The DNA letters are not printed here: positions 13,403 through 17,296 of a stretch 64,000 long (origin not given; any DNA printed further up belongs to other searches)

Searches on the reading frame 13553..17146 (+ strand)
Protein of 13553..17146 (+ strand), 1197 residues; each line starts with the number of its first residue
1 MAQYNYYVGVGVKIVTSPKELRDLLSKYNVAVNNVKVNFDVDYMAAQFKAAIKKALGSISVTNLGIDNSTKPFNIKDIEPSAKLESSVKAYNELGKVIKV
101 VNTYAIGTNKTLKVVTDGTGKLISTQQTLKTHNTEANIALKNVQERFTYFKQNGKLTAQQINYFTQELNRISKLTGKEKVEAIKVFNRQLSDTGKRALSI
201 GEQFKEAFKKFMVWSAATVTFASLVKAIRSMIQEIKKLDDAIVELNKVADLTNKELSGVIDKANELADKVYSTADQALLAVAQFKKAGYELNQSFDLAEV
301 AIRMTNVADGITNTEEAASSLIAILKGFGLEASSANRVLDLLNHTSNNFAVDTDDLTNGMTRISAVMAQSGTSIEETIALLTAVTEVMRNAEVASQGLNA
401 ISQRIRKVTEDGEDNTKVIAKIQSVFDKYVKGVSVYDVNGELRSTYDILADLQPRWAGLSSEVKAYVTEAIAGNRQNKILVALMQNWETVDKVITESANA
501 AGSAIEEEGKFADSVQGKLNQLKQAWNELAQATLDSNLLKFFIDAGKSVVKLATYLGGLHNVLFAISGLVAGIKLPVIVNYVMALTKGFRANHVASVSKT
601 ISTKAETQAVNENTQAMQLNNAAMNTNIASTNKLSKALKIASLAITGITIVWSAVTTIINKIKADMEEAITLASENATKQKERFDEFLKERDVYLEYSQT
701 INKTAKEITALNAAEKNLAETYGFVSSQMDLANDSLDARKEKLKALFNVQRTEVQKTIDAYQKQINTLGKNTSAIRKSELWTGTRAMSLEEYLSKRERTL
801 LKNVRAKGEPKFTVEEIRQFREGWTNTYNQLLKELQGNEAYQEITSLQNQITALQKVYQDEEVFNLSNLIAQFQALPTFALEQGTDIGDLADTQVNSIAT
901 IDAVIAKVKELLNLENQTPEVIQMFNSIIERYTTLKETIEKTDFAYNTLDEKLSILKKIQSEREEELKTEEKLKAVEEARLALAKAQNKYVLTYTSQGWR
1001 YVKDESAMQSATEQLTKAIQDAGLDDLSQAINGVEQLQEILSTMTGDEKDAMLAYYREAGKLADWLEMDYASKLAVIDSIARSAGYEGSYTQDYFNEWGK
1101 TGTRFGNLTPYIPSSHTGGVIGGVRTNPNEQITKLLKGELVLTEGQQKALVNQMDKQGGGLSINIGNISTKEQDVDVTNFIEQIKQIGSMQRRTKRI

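Call 11: search_protein_families(library=phrogs, proteins=[window:13553-17146:+], max_evalue=0.00001)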
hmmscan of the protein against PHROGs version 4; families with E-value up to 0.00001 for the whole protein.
window:13553-17146:+ (1197 aa): 13 families
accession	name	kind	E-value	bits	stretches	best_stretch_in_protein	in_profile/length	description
phrog_4211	-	tail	1.4e-73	249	1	182-678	560-1047/2625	tail length tape measure protein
phrog_14917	-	tail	8.1e-33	114.1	1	146-708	238-794/2249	tail length tape measure protein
phrog_28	-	tail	4.1e-23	82.9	1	59-1167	56-1057/1228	tail length tape measure protein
phrog_34405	-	tail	3.2e-22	78.4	1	207-631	142-573/2675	tail length tape measure protein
phrog_1533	-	tail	1.1e-20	73.9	1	56-704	106-710/1688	tail length tape measure protein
phrog_4704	-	tail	1.2e-18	68.2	1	81-649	65-617/625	tail length tape measure protein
phrog_991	-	tail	4.3e-14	52.1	1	151-729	191-737/1966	tail length tape measure protein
phrog_9696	-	tail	1.7e-13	50.2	1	178-735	25-563/1415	tail length tape measure protein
phrog_167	-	tail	4.5e-13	48.9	1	93-563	135-598/1555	tail length tape measure protein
phrog_5218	-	unknown function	8.8e-11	41.6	1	97-1022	86-1023/1599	-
phrog_14441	-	tail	1.2e-06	29.5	1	218-387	65-228/241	tail length tape measure protein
phrog_5493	-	tail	1.3e-06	28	1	187-934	28-696/1102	tail length tape measure protein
phrog_13137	-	tail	3.4e-06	26.9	1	157-393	272-538/541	tail length tape measure protein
